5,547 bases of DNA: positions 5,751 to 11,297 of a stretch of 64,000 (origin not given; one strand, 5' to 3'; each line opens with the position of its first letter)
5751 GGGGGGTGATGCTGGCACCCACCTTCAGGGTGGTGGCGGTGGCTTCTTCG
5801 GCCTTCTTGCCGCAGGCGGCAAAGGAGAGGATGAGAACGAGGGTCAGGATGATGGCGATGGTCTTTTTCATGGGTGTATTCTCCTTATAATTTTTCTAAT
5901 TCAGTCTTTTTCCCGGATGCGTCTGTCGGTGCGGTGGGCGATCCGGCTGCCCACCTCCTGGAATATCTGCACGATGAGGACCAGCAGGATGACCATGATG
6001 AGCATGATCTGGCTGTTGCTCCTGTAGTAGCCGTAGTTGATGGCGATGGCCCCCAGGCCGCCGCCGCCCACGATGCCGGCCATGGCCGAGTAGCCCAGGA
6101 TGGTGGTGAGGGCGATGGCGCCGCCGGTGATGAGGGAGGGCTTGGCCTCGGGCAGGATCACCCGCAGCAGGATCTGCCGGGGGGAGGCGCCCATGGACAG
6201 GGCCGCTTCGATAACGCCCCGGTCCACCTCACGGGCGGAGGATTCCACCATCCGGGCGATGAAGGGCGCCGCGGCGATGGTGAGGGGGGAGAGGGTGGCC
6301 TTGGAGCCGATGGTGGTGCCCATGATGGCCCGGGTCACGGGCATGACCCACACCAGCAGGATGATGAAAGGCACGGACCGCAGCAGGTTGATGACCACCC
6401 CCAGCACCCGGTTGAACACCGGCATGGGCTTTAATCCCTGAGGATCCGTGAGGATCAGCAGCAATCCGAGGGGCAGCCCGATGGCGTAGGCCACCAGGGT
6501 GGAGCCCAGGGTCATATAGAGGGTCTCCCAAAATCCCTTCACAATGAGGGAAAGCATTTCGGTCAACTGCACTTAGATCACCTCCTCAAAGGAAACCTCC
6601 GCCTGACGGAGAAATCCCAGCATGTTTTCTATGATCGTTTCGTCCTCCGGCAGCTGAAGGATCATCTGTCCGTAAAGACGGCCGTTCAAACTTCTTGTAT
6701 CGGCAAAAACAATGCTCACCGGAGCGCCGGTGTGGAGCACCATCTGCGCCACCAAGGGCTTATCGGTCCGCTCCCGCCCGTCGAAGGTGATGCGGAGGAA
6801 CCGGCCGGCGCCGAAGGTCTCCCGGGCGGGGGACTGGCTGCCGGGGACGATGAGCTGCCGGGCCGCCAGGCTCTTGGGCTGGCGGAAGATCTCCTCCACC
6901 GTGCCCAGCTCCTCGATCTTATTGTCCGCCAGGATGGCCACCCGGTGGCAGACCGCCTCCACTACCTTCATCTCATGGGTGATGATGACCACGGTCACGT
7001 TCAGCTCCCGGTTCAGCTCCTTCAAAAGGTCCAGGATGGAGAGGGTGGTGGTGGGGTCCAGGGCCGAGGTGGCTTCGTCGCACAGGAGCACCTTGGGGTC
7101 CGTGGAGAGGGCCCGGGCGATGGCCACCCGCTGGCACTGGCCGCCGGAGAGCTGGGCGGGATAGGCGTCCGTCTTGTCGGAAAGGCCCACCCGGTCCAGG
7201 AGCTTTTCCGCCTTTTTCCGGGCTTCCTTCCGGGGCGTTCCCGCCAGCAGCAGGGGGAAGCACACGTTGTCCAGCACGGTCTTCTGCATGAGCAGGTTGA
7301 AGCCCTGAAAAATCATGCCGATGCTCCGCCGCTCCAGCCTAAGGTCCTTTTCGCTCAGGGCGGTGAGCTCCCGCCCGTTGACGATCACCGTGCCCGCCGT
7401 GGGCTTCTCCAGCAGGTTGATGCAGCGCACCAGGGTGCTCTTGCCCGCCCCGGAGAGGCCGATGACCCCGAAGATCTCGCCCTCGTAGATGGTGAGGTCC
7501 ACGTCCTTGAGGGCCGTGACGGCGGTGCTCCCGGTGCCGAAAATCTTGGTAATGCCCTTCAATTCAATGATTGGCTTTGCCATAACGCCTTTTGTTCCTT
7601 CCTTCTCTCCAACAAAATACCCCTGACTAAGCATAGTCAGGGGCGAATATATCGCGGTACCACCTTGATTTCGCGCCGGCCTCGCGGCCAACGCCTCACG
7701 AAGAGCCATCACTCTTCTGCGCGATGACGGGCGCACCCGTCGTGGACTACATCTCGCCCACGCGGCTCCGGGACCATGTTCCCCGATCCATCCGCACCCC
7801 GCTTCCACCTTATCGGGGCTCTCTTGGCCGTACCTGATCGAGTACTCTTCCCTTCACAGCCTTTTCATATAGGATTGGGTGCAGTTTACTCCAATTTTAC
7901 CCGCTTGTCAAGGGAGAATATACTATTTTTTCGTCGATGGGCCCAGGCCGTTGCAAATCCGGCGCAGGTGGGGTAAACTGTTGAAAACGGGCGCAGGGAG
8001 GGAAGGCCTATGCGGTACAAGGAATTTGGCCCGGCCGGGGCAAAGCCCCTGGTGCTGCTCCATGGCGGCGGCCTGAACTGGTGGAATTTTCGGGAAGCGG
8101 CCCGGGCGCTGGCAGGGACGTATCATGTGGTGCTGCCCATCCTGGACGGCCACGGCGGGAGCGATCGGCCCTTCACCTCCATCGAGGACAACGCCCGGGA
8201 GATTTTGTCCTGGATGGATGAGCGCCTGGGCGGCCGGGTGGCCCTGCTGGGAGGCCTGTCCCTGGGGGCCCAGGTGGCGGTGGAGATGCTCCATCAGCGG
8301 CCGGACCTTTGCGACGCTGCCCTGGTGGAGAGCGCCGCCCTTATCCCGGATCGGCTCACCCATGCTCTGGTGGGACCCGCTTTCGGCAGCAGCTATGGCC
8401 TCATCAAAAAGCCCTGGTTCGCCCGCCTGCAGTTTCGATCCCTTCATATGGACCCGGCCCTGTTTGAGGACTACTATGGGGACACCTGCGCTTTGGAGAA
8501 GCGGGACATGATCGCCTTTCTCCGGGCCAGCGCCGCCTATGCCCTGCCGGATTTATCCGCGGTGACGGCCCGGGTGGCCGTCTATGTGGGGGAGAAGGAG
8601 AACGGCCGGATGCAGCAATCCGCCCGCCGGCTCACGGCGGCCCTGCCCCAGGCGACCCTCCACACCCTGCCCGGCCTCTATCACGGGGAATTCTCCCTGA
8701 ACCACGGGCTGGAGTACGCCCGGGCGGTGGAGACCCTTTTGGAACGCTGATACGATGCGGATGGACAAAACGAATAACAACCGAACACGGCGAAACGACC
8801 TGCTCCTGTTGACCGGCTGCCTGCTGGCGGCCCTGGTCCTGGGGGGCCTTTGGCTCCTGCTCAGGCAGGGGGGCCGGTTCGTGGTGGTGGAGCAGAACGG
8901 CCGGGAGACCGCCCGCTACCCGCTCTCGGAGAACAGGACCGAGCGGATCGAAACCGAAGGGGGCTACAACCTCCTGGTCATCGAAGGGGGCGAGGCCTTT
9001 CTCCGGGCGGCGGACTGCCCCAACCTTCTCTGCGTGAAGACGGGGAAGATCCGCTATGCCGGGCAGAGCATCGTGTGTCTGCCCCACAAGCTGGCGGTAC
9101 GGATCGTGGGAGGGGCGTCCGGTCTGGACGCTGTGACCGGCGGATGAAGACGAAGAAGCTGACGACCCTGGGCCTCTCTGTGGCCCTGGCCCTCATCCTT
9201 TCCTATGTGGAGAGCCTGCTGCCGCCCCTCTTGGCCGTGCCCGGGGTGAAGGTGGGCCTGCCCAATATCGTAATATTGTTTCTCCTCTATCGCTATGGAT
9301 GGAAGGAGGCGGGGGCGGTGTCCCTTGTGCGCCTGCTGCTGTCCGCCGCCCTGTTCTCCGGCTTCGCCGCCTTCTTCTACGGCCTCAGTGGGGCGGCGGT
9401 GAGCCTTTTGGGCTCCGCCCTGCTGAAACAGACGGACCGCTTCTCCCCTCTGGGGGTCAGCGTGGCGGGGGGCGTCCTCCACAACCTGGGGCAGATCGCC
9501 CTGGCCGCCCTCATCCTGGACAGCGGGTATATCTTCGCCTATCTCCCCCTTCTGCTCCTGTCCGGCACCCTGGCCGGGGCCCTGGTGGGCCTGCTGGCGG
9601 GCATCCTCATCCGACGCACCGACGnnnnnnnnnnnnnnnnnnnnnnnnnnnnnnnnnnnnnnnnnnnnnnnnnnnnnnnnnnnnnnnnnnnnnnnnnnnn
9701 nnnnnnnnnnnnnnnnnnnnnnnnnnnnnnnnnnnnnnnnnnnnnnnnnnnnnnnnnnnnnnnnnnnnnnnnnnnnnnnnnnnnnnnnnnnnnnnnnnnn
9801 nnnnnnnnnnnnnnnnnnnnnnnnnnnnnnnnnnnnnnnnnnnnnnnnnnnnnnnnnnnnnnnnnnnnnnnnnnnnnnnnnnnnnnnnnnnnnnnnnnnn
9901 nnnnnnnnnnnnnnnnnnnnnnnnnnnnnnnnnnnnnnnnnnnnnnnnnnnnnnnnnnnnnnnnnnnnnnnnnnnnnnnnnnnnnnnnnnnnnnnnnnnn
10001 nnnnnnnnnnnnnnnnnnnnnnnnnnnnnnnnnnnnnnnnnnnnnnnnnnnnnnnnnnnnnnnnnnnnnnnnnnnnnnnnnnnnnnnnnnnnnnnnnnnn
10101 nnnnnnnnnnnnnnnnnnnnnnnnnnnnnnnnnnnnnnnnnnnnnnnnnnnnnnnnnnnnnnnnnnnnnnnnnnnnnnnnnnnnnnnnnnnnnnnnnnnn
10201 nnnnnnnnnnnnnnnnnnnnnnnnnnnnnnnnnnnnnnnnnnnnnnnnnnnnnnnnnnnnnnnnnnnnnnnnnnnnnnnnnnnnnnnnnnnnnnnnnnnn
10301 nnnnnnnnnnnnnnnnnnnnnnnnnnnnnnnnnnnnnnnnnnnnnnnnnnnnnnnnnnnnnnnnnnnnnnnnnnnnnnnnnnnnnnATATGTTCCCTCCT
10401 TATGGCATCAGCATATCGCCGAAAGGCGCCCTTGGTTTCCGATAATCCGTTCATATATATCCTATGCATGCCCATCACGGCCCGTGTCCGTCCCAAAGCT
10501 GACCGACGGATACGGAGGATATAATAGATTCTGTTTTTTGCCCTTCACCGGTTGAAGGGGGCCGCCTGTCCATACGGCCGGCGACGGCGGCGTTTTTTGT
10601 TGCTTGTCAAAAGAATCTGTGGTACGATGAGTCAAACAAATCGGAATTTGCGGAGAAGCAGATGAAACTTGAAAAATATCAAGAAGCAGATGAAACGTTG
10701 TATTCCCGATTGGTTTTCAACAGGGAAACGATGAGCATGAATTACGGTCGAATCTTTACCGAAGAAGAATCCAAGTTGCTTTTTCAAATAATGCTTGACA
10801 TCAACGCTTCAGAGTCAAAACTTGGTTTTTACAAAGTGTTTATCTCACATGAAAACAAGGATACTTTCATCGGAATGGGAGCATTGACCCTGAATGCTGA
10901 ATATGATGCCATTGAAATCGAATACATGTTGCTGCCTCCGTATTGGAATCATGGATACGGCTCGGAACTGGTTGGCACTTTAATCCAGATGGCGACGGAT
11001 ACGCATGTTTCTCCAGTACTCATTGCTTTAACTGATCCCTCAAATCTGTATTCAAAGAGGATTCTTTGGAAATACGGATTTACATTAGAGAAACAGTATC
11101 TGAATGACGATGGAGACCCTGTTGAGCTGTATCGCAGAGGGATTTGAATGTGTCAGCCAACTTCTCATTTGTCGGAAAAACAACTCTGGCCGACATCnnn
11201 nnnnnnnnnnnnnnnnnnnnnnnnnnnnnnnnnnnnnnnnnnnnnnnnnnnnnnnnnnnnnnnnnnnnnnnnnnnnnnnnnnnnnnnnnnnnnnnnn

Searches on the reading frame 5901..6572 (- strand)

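Call 15: search_protein_families(library=pfam, proteins=[window:5901-6572:-], max_evalue=0.00001)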
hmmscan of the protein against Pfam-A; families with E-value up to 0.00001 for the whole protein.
window:5901-6572:- (223 aa): 1 family
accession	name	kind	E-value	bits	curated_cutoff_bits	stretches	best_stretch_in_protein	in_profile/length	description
PF00528.27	BPD_transp_1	-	1.8e-19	70.6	26.4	1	32-206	1-176/184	Binding-protein-dependent transport system inner membrane component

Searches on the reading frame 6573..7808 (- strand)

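Call 15: search_protein_families(library=pfam, proteins=[window:6573-7808:-], max_evalue=0.00001)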
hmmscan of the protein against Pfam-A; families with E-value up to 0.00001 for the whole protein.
window:6573-7808:- (411 aa): 3 families
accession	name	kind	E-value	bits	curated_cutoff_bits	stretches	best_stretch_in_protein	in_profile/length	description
PF00005.33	ABC_tran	-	1.7e-37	129.5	25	1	100-248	1-137/137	ABC transporter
PF09383.16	NIL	-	2.2e-16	59.9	24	1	337-409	2-73/73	NIL domain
PF13304.12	AAA_21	-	8.4e-07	29.8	27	0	211-283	229-303/304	AAA domain, putative AbiEii toxin, Type IV TA system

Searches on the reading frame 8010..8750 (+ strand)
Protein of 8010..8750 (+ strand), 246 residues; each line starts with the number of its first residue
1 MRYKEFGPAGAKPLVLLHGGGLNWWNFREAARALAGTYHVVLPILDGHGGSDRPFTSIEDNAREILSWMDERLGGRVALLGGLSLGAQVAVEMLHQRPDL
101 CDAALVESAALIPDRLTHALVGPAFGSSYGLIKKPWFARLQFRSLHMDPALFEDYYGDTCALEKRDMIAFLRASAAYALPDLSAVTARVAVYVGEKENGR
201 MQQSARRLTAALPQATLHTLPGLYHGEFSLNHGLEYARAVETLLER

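Call 15: search_protein_families(library=pfam, proteins=[window:8010-8750:+], max_evalue=0.00001)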
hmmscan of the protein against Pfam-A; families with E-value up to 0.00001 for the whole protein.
window:8010-8750:+ (246 aa): 3 families
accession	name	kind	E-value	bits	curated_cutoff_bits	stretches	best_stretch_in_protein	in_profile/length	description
PF12697.13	Abhydrolase_6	-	6.8e-17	63.3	26.3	1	14-230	1-207/217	Alpha/beta hydrolase family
PF00561.26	Abhydrolase_1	-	5.8e-13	49.5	25.8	1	12-109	1-102/245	alpha/beta hydrolase fold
PF12146.15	Hydrolase_4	-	5e-10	39.5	27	1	14-226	7-233/239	Serine aminopeptidase, S33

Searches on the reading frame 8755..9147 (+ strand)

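Call 15: search_protein_families(library=pfam, proteins=[window:8755-9147:+], max_evalue=0.00001)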
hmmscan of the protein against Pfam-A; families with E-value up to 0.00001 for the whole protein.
window:8755-9147:+ (130 aa): 1 family
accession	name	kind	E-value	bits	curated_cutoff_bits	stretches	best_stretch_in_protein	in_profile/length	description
PF07009.16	NusG_II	-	2.4e-26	92.4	29.6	1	22-119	5-105/107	NusG domain II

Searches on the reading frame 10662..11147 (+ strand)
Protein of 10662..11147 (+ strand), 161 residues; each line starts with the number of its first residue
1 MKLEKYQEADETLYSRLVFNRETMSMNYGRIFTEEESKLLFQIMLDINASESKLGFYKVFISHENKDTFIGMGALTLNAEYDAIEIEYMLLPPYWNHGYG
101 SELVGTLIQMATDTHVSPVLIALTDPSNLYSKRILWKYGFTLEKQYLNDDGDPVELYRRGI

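Call 5: search_protein_families(library=pfam, proteins=[window:10662-11147:+])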
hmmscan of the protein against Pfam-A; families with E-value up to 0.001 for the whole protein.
window:10662-11147:+ (161 aa): 2 families
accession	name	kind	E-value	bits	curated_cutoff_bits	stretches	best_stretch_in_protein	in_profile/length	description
PF13302.13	Acetyltransf_3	-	2.9e-18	67.3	25.4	1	3-141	4-138/138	Acetyltransferase (GNAT) domain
PF00583.31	Acetyltransf_1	-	5e-09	36.9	20.7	1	58-140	34-116/116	Acetyltransferase (GNAT) family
